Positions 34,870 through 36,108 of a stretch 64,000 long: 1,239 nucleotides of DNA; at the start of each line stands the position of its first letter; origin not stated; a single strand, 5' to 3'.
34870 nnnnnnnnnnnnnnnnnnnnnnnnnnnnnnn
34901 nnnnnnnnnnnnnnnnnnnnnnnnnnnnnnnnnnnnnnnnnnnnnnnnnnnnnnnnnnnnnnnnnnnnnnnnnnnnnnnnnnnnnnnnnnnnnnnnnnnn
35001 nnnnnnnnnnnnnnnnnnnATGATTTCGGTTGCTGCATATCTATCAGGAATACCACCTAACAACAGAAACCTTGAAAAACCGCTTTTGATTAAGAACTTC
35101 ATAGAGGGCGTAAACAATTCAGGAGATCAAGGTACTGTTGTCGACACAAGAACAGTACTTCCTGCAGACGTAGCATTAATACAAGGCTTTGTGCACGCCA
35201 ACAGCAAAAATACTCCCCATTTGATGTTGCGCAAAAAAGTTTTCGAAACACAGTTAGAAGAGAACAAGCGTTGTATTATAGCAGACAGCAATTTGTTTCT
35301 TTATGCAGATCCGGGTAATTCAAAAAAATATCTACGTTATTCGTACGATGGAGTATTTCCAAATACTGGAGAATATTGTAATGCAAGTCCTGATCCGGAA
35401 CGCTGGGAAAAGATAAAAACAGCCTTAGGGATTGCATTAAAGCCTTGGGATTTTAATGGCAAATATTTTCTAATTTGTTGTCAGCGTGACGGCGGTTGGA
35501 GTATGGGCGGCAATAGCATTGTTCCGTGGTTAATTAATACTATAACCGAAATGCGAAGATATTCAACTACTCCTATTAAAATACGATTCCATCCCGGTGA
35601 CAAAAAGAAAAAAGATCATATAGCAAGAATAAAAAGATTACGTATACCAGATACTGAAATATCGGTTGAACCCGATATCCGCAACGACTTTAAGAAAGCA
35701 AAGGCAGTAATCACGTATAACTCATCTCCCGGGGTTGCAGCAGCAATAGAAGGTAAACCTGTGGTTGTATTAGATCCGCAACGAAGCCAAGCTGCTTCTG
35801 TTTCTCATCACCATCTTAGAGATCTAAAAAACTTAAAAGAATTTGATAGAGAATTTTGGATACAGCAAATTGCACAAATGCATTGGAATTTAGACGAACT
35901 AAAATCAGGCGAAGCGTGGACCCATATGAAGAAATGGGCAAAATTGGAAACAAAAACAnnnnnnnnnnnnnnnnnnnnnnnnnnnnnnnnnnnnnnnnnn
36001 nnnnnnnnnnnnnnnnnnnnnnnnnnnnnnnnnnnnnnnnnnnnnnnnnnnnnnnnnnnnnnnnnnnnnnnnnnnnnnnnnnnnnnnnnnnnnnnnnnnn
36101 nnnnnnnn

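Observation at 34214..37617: Three paralogous proteins with an 'R-x-H-P' motif and a conserved '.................' block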

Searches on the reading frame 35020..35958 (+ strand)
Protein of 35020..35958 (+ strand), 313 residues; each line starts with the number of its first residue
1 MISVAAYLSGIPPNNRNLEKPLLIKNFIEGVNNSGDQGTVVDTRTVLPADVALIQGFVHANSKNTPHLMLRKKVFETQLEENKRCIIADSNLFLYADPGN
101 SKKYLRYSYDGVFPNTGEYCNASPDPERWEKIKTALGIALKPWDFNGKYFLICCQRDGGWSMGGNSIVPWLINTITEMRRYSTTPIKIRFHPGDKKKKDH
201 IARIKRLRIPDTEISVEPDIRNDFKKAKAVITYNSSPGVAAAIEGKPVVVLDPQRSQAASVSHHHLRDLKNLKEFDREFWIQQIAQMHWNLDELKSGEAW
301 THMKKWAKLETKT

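Call 7: search_protein_families(library=pfam, proteins=[window:35020-35958:+], max_evalue=0.1)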
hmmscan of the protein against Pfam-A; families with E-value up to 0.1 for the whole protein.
window:35020-35958:+ (313 aa): 0 families

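Call 8: search_protein_families(library=phrogs, proteins=[window:35020-35958:+], max_evalue=0.01)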
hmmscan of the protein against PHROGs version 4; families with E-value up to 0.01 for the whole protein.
window:35020-35958:+ (313 aa): 0 families

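Call 10: search_dna_similar(query=window:35020-35958:+, collection=phages, mode=protein, max_rows=25, max_evalue=0.001)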
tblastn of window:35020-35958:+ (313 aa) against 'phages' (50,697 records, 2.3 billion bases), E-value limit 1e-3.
Records with a match: 8; places in all: 8; records where one place covers at least 80% of the query: 1.
Best place of each record, by identity: <60% 8.
By first word of the organism name: Caulobacter 5; Bertelyvirus 2; Caudoviricetes 1.
By host as written in the record: Caulobacter vibrioides CB15 7; - 1.
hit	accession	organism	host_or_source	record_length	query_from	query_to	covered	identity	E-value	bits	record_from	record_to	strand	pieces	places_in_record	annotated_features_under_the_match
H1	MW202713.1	Caudoviricetes sp.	Manatee Spring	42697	2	303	96%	24.4%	2e-8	62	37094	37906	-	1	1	putative pyridoxal phosphate-dependent enzyme | methyltransferase domain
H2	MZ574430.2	Caulobacter phage C2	Caulobacter vibrioides CB15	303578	78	305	73%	24.4%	2e-7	59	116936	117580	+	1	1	hypothetical protein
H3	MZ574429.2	Caulobacter phage C1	Caulobacter vibrioides CB15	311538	78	305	73%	24.4%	2e-7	59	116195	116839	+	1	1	hypothetical protein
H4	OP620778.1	Bertelyvirus sp.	Caulobacter vibrioides CB15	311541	78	305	73%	24.4%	2e-7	59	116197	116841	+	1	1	hypothetical protein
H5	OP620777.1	Bertelyvirus sp.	Caulobacter vibrioides CB15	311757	78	305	73%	24.4%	2e-7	59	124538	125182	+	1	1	hypothetical protein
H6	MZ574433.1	Caulobacter phage RB23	Caulobacter vibrioides CB15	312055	78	305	73%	24.4%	2e-7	59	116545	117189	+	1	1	hypothetical protein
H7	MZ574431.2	Caulobacter phage J4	Caulobacter vibrioides CB15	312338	78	305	73%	24.4%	2e-7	59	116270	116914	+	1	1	hypothetical protein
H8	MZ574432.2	Caulobacter phage BL47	Caulobacter vibrioides CB15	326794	78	305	73%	24.4%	2e-7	59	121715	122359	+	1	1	hypothetical protein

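Call 11: find_homologous_proteins(query=window:35020-35958:+, max_evalue=0.001)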
Query window:35020-35958:+ (313 aa): 3487 proteins with E <= 0.001 among 5486 candidates; the best 120 are listed.
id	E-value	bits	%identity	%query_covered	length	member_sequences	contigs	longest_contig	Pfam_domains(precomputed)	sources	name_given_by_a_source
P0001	4.7e-190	649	87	99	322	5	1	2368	-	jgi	jgi:hypothetical protein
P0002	5.2e-161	553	74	99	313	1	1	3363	-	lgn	-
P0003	1.3e-158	545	75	99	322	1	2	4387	-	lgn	-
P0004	1.0e-148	513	69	99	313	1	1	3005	-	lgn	-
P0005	3.4e-144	498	67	99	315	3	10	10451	-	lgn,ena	-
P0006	7.0e-142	491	66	98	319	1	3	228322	-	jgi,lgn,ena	-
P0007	1.4e-141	490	67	98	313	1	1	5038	-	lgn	-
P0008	7.9e-139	480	64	98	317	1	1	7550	-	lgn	-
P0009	5.0e-131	455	64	98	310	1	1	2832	-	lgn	-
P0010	1.5e-130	453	64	98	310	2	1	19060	-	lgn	-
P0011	1.8e-130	453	64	98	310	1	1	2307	-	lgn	-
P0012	5.1e-130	452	63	98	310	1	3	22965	-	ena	-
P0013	6.7e-130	451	63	98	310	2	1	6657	-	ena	-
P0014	8.3e-130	451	62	98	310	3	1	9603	-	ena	-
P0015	4.9e-129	448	63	98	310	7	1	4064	-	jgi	-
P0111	2.3e-123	430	61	98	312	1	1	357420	-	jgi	jgi:hypothetical protein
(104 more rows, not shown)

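Call 17: search_solved_structures(query=A2, max_evalue=10, show_alignments=2)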
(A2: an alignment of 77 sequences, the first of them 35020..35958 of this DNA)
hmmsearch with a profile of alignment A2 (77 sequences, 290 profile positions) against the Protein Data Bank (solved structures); distinct sequences matched with E-value up to 10: 2.
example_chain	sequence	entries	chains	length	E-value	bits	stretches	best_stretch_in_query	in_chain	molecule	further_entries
6imw_A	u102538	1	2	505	0.28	13.4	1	192-253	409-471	Endo-beta-1,2-glucanase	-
6imu_A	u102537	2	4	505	0.28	13.4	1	192-253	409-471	Endo-beta-1,2-glucanase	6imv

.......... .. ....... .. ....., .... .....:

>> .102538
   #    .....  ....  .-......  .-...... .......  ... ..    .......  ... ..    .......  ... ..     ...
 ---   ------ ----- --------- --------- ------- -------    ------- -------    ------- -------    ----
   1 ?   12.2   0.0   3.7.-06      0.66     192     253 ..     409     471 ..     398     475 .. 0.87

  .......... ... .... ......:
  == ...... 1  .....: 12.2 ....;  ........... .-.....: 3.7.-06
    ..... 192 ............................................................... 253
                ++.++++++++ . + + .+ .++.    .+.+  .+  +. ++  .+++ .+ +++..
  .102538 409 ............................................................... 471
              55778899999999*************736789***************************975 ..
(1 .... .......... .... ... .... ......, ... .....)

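Call 28: predict_structure(alignment_id=A2)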
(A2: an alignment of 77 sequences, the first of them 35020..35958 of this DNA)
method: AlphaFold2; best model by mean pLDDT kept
length: 313 residues; sequences in the alignment: 77
mean_pLDDT: 93.2   pTM: 0.89
mean pLDDT of the five models: 93.2, 92.9, 91.0, 90.8, 90.6
residues with pLDDT >= 90: 254; 70-90: 53; 50-70: 4; < 50: 2
segments of 3 or more residues with pLDDT < 50: none
pLDDT, mean of each block of 10 residues (from residue 1): 93 79 94 98 94 87 84 94 94 92 94 87 95 97 98 89 88 98 98 93 97 97 98 95 98 95 98 98 97 97 87 46
secondary structure, 60 per line:
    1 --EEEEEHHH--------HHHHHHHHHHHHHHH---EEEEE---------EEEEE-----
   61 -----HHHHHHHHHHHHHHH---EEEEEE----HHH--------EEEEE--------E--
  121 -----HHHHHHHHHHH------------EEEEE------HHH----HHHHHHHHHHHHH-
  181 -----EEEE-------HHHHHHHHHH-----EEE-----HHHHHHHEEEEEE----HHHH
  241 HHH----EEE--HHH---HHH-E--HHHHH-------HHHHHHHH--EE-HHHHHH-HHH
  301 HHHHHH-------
elements in order: E3-7 H19-33 E37-41 E51-55 H66-80 E84-89 E105-109 H126-136 E149-153 H167-179 E186-189 H197-206 E212-214 H220-226 E227-232 H237-243 E248-250 H266-270 H278-285 H291-296 H298-306

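Call 30: search_protein_representatives(alignment_id=A2)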
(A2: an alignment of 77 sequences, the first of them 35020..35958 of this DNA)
Query: 77 sequences, 290 profile positions. Proteins with E-value up to 0.001 (for the whole library): 5537; up to 1e-10: 4176; up to 1e-30: 1315. The best 150 are listed.
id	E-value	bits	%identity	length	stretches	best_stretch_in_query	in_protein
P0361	1.1e-97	342.9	-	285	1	1-284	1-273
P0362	6.2e-94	330.7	-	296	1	3-284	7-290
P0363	7.5e-90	317.3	-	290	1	1-287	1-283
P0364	6.6e-86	304.4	-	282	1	1-284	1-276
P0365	5.1e-85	301.4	-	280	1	1-285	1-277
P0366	2.4e-82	292.7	-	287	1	3-285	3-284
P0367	4.6e-82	291.7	-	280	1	1-285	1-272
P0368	2.1e-81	289.6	-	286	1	1-286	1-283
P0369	1.1e-80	287.2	-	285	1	1-285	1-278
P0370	4.1e-79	282.0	-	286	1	1-286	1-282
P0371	1.4e-78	280.3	-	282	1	6-289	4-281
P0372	1.7e-78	280.1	-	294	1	1-287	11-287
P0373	1.0e-76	274.2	-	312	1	4-289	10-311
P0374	1.5e-76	273.7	-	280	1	3-285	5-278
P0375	1.5e-76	273.7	-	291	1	1-287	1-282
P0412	3.1e-63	229.9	-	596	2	55-288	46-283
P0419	3.3e-61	223.3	-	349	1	18-286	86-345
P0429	5.5e-59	216.0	-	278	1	18-286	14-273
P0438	1.2e-57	211.6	-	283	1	16-285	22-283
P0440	1.4e-57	211.4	-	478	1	11-285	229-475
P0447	2.7e-56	207.2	-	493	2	64-280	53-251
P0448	2.9e-56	207.1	-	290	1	9-287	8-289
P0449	3.0e-56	207.0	-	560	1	10-288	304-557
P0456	7.0e-56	205.8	-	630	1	58-284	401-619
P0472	3.3e-54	200.3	-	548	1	16-285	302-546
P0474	4.6e-54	199.8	-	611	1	17-287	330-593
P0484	6.2e-53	196.1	-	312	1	17-288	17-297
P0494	1.7e-52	194.7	-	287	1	43-284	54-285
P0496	2.6e-52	194.1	-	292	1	17-287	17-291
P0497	3.4e-52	193.7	-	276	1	18-287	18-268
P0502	1.0e-51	192.1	-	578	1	16-288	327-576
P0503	1.2e-51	191.9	-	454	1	15-286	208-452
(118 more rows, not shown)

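Call 32: search_protein_families(library=pfam, proteins=[P0412, P0440, P0447, P0449, P0456, P0472, P0474, P0502, P0503, P0419], max_evalue=0.01)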
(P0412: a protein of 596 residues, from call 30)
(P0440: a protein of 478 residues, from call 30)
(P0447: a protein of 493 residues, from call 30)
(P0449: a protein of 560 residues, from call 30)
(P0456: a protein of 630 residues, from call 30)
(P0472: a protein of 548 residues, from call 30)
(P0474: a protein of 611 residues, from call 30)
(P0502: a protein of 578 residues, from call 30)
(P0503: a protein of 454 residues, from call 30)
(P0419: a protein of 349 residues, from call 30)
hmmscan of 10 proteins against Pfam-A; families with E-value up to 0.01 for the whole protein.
P0412 (596 aa): 0 families

P0440 (478 aa): 2 families
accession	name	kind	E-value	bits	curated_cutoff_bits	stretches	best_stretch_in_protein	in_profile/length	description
PF03767.20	Acid_phosphat_B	-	0.0045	16.9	27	0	33-79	119-167/230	HAD superfamily, subfamily IIIB (Acid phosphatase)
PF08282.18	Hydrolase_3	-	0.0083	16.3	20.9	0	16-184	3-161/255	haloacid dehalogenase-like hydrolase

P0447 (493 aa): 1 family
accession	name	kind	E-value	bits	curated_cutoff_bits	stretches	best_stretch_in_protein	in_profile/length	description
PF03010.19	GP4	-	0.0027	18.1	22.6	0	271-347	8-83/152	GP4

P0449 (560 aa): 1 family
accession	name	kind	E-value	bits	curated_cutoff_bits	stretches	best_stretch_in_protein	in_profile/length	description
PF01501.26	Glyco_transf_8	-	0.0045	17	24.3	0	59-117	81-142/253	Glycosyl transferase family 8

P0456 (630 aa): 0 families

P0472 (548 aa): 0 families

P0474 (611 aa): 0 families

P0502 (578 aa): 1 family
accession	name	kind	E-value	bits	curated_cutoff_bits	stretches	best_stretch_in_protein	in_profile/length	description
PF01501.26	Glyco_transf_8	-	1e-05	25.7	24.3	1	53-206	72-243/253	Glycosyl transferase family 8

P0503 (454 aa): 1 family
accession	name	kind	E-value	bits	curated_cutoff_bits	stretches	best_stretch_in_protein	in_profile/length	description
PF20471.4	DUF6716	-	0.0015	18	27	1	357-398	243-284/342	Putative glycosyltransferase (DUF6716)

P0419 (349 aa): 1 family
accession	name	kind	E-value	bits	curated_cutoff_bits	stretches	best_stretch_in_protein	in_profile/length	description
PF20471.4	DUF6716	-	0.00055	19.4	27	1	246-291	237-282/342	Putative glycosyltransferase (DUF6716)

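Call 40: find_encoding_contigs(protein=P0111, flank=10000, max_places=2)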
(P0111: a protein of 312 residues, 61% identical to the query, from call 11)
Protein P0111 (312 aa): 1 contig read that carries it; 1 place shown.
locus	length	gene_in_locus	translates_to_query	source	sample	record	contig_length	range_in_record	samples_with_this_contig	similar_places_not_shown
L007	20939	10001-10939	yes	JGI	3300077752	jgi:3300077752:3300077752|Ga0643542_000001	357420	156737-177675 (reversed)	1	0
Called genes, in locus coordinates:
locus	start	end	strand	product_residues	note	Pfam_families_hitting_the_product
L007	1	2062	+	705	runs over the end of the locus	-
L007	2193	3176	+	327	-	-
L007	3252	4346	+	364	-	PF00154:RecA_N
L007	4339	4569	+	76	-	-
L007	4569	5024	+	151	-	-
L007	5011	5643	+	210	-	-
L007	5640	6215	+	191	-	PF01755:Glyco_transf_25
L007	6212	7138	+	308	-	-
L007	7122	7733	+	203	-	PF13489:Methyltransf_23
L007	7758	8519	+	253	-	PF01467:CTP_transf_like, PF01050:MannoseP_isomer, PF07883:Cupin_2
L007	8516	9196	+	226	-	PF01501:Glyco_transf_8 (weak)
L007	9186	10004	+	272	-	-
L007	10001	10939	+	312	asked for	-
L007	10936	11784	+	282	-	-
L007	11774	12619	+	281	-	-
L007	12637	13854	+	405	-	-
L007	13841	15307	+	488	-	PF04851:ResIII, PF00270:DEAD, PF00271:Helicase_C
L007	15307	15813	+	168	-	-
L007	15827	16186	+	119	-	PF07883:Cupin_2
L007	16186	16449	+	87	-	-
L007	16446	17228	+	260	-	PF00793:DAHP_synth_1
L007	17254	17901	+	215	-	PF02348:CTP_transf_3, PF12804:NTP_transf_3 (weak)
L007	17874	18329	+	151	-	-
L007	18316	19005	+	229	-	-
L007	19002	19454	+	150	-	-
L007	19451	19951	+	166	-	PF01327:Pep_deformylase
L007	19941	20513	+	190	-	-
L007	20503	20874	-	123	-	-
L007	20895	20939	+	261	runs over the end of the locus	-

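Call 45: search_protein_families(library=ncbifam, proteins=[L007:16446-17225:+, L007:17254-17898:+, L007:7758-8516:+, L007:15827-16183:+, window:35020-35958:+], max_evalue=0.01)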
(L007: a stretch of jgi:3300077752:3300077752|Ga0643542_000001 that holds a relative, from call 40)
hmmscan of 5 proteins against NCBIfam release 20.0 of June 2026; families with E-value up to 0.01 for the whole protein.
L007:16446-17225:+ (260 aa): 8 families
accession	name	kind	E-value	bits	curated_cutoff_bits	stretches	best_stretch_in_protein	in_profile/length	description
NF003543.0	PRK05198.1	equivalog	4.4e-101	337.5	242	1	2-252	19-265/273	3-deoxy-8-phosphooctulonate synthase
TIGR01362.1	KDO8P_synth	equivalog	2e-96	322.1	314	1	2-253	4-251/258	3-deoxy-8-phosphooctulonate synthase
NF009109.0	PRK12457.1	equivalog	6.4e-69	232.3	457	1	11-252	27-266/281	3-deoxy-8-phosphooctulonate synthase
NF006421.0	PRK08673.1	subfamily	2.9e-24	85.9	335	1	2-255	96-330/338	3-deoxy-7-phosphoheptulonate synthase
TIGR01361.1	DAHP_synth_Bsub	equivalog_domain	1.2e-23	83.9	267.75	1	2-252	27-258/260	3-deoxy-7-phosphoheptulonate synthase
NF009933.0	PRK13396.1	subfamily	2.5e-22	79.4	486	1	3-251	104-334/352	3-deoxy-7-phosphoheptulonate synthase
NF009239.0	PRK12595.1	equivalog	7.4e-19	67.9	279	1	2-256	120-355/360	bifunctional 3-deoxy-7-phosphoheptulonate synthase/chorismate mutase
NF041229.1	BagF_FevY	exception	7.1e-16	58.3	700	1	3-247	93-318/340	phospho-2-dehydro-3-deoxyheptonate aldolase BagF/FevY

L007:17254-17898:+ (215 aa): 5 families
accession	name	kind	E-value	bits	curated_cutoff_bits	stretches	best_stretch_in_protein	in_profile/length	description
NF003952.0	PRK05450.1-5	subfamily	4.8e-35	120.9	193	1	2-207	22-240/250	3-deoxy-manno-octulosonate cytidylyltransferase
NF003948.0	PRK05450.1-1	equivalog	1.4e-34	119.5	281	1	3-207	26-238/248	3-deoxy-manno-octulosonate cytidylyltransferase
NF003950.0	PRK05450.1-3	subfamily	9e-32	110.4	234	1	2-207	22-237/248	3-deoxy-manno-octulosonate cytidylyltransferase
NF009905.0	PRK13368.1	subfamily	1.6e-30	106.2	255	1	1-207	21-233/243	3-deoxy-manno-octulosonate cytidylyltransferase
TIGR00466.1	kdsB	equivalog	5.9e-22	78.3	155.2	1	2-204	22-239/241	3-deoxy-manno-octulosonate cytidylyltransferase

L007:7758-8516:+ (253 aa): 20 families
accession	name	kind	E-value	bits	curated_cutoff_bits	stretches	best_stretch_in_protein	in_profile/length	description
TIGR01479.1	GMP_PMI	equivalog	2.9e-23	82.4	372.95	1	144-252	359-460/467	mannose-1-phosphate guanylyltransferase/mannose-6-phosphate isomerase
TIGR02199.1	rfaE_dom_II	equivalog_domain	1.9e-21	76.4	181.5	1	2-115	12-119/144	D-glycero-beta-D-manno-heptose 1-phosphate adenylyltransferase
NF008454.0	PRK11316.1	equivalog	1.2e-16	60.4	521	1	2-113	341-446/475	bifunctional D-glycero-beta-D-manno-heptose-7-phosphate kinase/D-glycero-beta-D-manno-heptose 1-phosphate adenylyltransferase HldE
NF012004.0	PRK15460.1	equivalog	2.1e-16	59.7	859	1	145-252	370-470/478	mannose-1-phosphate guanyltransferase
TIGR01518.1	g3p_cytidyltrns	equivalog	2.7e-12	46.9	165.4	1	4-73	1-70/125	glycerol-3-phosphate cytidylyltransferase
TIGR00125.1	cyt_tran_rel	domain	3e-11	43.3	27.7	1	3-67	1-64/65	adenylyltransferase/cytidyltransferase family protein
NF001985.0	PRK00777.1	subfamily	4.9e-11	42.9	104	1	2-60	5-63/157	pantetheine-phosphate adenylyltransferase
NF002250.0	PRK01170.1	subfamily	1.3e-07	31.4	489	1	2-61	1-59/322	bifunctional pantetheine-phosphate adenylyltransferase/NTP phosphatase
NF041124.1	CoaD_Thcocales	equivalog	4.8e-06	26.6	290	1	2-58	5-62/156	phosphopantetheine adenylyltransferase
NF005518.0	PRK07143.1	equivalog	9.5e-06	25.2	232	1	2-87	16-107/281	hypothetical protein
TIGR01510.1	coaD_prev_kdtB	equivalog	0.0001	22.4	103.3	1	4-38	2-36/155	pantetheine-phosphate adenylyltransferase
NF045965.1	RibF_rel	equivalog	0.00028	20.4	200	1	4-85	15-106/279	FAD synthase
NF005519.0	PRK07152.1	equivalog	0.00049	19.1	315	1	1-25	1-25/361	nicotinate-nucleotide adenylyltransferase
TIGR00083.1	ribF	equivalog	0.0006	19.3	184.35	1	4-93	1-100/290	riboflavin biosynthesis protein RibF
TIGR04366.1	cupin_WbuC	subfamily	0.00077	19.3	42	1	167-242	40-117/132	WbuC family cupin fold metalloprotein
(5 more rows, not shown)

L007:15827-16183:+ (119 aa): 1 family
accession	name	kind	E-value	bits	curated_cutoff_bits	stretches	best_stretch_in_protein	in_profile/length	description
TIGR04366.1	cupin_WbuC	subfamily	0.00093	19.1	42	1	30-99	43-116/132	WbuC family cupin fold metalloprotein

window:35020-35958:+ (313 aa): 0 families

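Call 62: search_dna_similar(query=L007:17254-17898:+, collection=phages, mode=protein, max_rows=40, max_evalue=0.00001)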
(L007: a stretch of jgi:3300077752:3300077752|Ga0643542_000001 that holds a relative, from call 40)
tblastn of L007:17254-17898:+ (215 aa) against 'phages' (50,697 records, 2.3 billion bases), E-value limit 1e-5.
Records with a match: 6; places in all: 6; records where one place covers at least 80% of the query: 6.
Best place of each record, by identity: <60% 6.
By first word of the organism name: Bacteriophage 2; Acinetobacter 2; uncultured 1; Synechococcus 1.
By host as written in the record: - 5; Synechococcus sp. WH7803 1.
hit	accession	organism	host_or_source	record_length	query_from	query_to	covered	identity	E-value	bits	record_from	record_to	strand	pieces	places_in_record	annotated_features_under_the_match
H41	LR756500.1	uncultured phage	metagenomic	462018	1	204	95%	31.8%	7e-17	84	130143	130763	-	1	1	record has no annotation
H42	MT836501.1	Bacteriophage sp.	human fecal samples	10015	1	206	96%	26.9%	3e-11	67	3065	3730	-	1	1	record has no annotation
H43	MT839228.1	Bacteriophage sp.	human fecal samples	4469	1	207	96%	26.5%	6e-14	76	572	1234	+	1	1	record has no annotation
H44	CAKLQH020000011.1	Acinetobacter phage MD-2021a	not known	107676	8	195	87%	28.6%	2e-10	66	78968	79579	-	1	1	kdsB: 3-deoxy-manno-octulosonate cytidylyltransferase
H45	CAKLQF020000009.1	Acinetobacter phage MD-2021a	not known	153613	8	195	87%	28.6%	2e-10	66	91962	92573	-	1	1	kdsB: 3-deoxy-manno-octulosonate cytidylyltransferase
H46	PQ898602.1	Synechococcus phage S-SCSM2R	Synechococcus sp. WH7803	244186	3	210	97%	25.7%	4e-14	76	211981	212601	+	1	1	KdsB | KdsA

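Call 68: fold_search(model_id=the predicted structure, library=pdb)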
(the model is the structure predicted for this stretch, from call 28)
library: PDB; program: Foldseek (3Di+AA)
matches with E <= 10: 1234; with E <= 0.001: 84
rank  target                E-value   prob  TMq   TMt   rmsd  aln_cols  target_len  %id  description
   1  8fuw                  7.0e-08  1.00  0.51  0.51   8.1       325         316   14  KpsC D160N Kdo adduct (released 2023-03-08)
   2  8fux_B                7.8e-08  1.00  0.52  0.51   7.9       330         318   13  KpsC D160C ternary complex (released 2023-03-08)
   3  6mgc                  2.2e-07  1.00  0.51  0.50   9.5       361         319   12  Escherichia coli KpsC, N-terminal domain (released 2019-03-27)
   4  8fux_A                4.4e-07  1.00  0.51  0.50   9.4       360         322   13  KpsC D160C ternary complex (released 2023-03-08)
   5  5fa1_B                8.0e-07  1.00  0.45  0.37   7.0       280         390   17  The structure of the beta-3-deoxy-D-manno-oct-2-ulosonic acid transferase domain of WbbB (released 2016-05-18)
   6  6mgd_A                1.1e-06  1.00  0.50  0.53   8.0       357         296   14  Thermosulfurimonas dismutans KpsC, beta Kdo 2,7 transferase (released 2019-03-27)
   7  8csf_A                1.2e-06  1.00  0.45  0.37   7.3       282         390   16  WbbB D232C-Kdo adduct + alpha-Rha(1,3)GlcNAc ternary complex (released 2022-11-09)
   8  6mgb                  1.7e-06  1.00  0.55  0.53   7.1       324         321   11  Thermosulfurimonas dismutans KpsC, beta Kdo 2,4 transferase (released 2019-03-27)
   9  8csc_B                2.2e-06  1.00  0.45  0.37   7.0       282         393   17  WbbB D232N-Kdo adduct (released 2022-11-09)
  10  4nes                  2.8e-06  1.00  0.37  0.33  12.4       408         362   12  Crystal structure of Methanocaldococcus jannaschii UDP-GlcNAc 2-epimerase in complex with UDP-GlcNAc and UDP (released 2014-04-23)
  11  5fa1_A                3.0e-06  1.00  0.46  0.38   6.8       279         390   16  The structure of the beta-3-deoxy-D-manno-oct-2-ulosonic acid transferase domain of WbbB (released 2016-05-18)
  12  8csb_B                3.2e-06  1.00  0.47  0.38   6.6       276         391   16  WbbB D232N in complex with CMP-beta-Kdo (released 2022-11-09)
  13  9yfy_B                3.2e-06  1.00  0.45  0.41   8.5       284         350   11  KrkA D193C Kdo adduct (released 2026-01-28)
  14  8csb_A                3.4e-06  1.00  0.46  0.37   6.7       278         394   17  WbbB D232N in complex with CMP-beta-Kdo (released 2022-11-09)
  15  9yfz_B                3.4e-06  1.00  0.44  0.41   8.8       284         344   11  KrkA D193C ternary complex (released 2026-01-28)
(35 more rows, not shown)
